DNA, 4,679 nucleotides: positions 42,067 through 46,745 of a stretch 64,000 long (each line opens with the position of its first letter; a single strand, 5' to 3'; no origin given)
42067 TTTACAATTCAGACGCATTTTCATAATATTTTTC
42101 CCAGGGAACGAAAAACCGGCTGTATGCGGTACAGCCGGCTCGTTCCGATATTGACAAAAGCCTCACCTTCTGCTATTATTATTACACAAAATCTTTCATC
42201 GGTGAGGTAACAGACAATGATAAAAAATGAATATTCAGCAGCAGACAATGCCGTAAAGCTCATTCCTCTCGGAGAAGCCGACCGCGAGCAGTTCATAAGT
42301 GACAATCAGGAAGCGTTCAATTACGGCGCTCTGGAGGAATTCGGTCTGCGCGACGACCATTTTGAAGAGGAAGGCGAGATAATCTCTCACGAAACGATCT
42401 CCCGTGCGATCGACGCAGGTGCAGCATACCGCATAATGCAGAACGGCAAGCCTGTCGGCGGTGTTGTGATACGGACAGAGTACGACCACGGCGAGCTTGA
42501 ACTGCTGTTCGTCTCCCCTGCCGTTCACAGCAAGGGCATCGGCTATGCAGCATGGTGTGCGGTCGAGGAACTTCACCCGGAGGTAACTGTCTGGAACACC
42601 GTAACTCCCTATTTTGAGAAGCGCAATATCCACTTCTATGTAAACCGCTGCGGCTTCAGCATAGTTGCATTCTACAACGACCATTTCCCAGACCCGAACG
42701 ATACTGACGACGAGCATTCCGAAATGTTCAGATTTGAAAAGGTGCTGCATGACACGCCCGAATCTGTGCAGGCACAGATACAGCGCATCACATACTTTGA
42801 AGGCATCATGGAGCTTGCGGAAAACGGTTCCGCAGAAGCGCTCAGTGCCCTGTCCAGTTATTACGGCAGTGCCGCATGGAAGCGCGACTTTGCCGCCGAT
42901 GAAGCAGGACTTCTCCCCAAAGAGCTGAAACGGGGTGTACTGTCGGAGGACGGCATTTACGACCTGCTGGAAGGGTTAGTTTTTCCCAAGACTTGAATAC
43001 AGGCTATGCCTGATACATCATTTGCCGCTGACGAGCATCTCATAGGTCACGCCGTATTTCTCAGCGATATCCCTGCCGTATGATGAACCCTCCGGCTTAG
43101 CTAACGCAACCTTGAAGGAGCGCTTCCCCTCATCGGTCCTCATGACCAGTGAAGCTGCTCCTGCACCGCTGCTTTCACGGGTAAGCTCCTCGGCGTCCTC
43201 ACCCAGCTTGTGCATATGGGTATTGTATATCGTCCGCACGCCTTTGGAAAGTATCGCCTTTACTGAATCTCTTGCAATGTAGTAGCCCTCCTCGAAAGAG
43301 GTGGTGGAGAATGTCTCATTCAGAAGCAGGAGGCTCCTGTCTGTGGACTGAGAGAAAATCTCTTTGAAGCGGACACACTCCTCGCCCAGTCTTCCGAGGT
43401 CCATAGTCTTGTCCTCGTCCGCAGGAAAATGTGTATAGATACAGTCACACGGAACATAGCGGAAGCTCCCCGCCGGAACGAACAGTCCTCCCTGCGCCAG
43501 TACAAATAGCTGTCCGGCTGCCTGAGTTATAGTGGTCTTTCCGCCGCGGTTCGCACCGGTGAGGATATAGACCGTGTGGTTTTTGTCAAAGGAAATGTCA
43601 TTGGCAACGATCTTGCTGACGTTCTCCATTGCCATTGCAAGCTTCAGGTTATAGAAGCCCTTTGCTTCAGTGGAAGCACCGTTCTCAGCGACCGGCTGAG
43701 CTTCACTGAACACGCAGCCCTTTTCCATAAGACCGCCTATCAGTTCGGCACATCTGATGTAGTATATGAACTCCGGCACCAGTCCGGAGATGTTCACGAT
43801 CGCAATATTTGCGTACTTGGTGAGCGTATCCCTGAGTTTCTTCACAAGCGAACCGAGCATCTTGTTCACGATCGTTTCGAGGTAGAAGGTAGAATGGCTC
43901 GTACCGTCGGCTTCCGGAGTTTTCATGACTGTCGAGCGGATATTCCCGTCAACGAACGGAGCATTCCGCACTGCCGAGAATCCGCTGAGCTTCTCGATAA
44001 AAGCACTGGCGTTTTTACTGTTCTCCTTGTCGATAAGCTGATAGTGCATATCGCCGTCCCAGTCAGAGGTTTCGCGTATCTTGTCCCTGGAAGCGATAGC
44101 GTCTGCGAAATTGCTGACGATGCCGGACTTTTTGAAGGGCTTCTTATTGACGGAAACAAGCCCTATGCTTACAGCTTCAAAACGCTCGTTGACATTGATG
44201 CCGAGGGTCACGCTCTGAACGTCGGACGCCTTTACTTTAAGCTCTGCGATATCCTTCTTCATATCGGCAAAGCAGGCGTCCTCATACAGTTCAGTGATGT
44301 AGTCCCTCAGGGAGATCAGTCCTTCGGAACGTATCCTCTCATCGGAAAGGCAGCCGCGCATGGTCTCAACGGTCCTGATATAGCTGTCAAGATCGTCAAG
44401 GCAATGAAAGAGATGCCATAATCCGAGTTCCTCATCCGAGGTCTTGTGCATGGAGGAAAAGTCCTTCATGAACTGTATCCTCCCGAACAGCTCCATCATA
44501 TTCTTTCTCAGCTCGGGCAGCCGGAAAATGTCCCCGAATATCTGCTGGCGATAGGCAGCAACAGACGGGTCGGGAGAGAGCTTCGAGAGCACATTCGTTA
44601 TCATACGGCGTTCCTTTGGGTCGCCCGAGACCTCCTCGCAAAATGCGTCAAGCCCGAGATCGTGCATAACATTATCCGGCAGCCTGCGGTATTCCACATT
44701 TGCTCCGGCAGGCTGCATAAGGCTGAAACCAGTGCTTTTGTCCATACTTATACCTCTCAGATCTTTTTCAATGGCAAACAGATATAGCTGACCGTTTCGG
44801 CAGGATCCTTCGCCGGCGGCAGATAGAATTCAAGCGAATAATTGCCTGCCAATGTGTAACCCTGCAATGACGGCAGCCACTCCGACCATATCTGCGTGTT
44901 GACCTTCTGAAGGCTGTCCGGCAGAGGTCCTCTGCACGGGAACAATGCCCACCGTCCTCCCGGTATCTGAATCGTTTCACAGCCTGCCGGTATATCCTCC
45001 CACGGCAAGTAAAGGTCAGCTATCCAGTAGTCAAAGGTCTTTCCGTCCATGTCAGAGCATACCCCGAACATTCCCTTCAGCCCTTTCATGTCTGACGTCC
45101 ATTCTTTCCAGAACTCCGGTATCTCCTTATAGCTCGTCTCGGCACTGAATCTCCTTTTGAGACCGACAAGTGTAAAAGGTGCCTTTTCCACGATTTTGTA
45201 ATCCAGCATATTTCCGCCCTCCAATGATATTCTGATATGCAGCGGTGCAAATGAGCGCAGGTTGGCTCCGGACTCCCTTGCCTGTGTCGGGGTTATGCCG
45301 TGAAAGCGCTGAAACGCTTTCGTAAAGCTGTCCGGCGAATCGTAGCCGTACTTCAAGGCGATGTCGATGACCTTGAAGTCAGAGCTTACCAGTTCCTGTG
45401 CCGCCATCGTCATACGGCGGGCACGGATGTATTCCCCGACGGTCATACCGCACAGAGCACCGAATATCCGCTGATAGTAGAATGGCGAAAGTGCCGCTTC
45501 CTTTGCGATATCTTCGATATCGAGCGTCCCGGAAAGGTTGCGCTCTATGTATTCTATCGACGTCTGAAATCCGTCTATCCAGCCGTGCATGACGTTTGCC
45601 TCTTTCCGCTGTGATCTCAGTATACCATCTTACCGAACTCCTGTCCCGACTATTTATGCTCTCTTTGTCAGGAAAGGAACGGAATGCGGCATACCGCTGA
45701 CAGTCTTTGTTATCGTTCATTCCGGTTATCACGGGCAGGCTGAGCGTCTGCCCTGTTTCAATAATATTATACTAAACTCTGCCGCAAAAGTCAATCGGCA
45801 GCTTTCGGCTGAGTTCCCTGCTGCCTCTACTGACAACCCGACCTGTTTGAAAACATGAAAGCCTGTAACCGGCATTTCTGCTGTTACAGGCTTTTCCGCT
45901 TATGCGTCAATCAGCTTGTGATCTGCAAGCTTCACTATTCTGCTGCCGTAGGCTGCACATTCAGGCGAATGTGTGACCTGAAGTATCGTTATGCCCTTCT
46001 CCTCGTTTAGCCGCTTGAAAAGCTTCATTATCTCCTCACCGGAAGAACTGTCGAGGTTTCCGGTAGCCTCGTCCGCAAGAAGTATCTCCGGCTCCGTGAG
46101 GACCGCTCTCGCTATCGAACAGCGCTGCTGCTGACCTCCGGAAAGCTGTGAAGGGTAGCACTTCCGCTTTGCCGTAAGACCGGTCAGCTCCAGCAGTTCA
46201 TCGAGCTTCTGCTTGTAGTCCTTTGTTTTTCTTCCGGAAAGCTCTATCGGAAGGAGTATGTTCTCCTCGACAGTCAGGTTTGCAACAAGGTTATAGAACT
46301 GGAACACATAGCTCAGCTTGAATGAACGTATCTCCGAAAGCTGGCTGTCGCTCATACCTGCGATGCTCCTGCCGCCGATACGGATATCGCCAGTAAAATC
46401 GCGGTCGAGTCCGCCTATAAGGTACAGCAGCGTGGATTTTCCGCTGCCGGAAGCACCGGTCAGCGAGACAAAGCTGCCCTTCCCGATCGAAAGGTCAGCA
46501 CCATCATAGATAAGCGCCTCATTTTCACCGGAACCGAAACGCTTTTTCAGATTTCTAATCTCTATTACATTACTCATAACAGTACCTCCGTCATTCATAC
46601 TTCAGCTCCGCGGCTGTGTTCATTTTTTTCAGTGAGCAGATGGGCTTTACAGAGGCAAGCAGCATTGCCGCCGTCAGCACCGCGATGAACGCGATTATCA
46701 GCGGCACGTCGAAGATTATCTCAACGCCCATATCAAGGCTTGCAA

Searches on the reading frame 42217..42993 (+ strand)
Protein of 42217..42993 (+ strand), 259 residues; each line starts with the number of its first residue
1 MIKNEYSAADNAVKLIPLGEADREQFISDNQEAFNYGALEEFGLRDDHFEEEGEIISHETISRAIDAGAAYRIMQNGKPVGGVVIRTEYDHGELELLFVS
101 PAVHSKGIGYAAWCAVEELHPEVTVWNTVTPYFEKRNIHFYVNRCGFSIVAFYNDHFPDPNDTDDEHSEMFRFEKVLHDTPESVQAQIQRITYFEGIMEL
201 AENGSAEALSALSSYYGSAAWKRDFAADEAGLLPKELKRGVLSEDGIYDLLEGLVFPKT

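Call 68: search_protein_families(library=pfam, proteins=[window:42217-42993:+], max_evalue=0.00001)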
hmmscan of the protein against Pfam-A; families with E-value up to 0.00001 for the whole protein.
window:42217-42993:+ (259 aa): 2 families
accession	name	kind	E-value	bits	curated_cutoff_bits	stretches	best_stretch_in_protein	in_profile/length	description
PF14131.11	DUF4298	-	1e-14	54.8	27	1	205-252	28-75/87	Domain of unknown function (DUF4298)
PF00583.31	Acetyltransf_1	-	8.6e-10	39.3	20.7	1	62-147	24-116/116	Acetyltransferase (GNAT) family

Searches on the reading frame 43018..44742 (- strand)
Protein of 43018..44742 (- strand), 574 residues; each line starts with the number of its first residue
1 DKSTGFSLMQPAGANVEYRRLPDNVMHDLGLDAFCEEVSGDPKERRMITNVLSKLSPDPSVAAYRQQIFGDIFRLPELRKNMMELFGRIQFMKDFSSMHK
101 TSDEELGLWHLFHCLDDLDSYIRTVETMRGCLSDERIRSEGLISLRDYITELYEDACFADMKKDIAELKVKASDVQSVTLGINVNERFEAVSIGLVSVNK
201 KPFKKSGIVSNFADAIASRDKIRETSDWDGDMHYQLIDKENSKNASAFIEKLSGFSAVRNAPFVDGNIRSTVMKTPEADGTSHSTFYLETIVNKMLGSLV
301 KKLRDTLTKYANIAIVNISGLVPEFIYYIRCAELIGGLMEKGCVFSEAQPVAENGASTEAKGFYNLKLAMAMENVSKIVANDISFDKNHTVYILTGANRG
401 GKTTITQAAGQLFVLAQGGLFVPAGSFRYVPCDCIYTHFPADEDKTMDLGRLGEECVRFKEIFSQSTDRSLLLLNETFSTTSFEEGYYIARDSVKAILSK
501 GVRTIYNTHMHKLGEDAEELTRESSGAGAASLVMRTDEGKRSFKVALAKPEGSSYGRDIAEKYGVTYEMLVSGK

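Call 68: search_protein_families(library=pfam, proteins=[window:43018-44742:-], max_evalue=0.00001)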
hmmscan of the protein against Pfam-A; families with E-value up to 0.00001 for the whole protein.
window:43018-44742:- (574 aa): 1 family
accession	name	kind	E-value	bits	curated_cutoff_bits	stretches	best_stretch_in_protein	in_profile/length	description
PF00488.27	MutS_V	-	6.4e-20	72.4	30.2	1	393-566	2-173/188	MutS domain V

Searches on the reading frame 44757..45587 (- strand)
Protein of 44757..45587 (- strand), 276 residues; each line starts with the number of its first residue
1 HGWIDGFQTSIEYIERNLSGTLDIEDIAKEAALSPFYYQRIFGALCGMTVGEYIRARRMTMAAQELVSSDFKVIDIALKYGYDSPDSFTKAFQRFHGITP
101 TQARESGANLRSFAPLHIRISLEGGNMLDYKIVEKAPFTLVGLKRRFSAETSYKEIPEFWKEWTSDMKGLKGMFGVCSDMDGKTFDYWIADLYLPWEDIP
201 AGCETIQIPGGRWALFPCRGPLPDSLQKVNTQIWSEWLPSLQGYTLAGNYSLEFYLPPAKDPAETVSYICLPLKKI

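Call 68: search_protein_families(library=pfam, proteins=[window:44757-45587:-], max_evalue=0.00001)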
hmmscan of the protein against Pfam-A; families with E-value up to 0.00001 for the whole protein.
window:44757-45587:- (276 aa): 4 families
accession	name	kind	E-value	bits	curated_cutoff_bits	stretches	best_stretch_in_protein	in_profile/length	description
PF12833.13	HTH_18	-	6e-22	78.2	33.6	1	27-105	1-79/80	Helix-turn-helix domain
PF00165.29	HTH_AraC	-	1.3e-18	67.1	26.6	2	14-55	1-42/42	Bacterial regulatory helix-turn-helix proteins, AraC family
PF06445.20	GyrI-like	-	1.8e-18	67.7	26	1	129-274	2-155/155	GyrI-like small molecule binding domain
PF14526.11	Cass2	-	5.9e-18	65.9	27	1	131-259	1-135/150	Integron-associated effector binding protein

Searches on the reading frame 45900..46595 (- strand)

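Call 68: search_protein_families(library=pfam, proteins=[window:45900-46595:-], max_evalue=0.00001)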
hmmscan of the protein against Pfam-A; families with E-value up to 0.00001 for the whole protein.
window:45900-46595:- (231 aa): 1 family
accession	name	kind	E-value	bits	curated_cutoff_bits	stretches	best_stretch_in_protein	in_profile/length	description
PF00005.33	ABC_tran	-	8.8e-30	104.5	25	1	31-178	2-136/137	ABC transporter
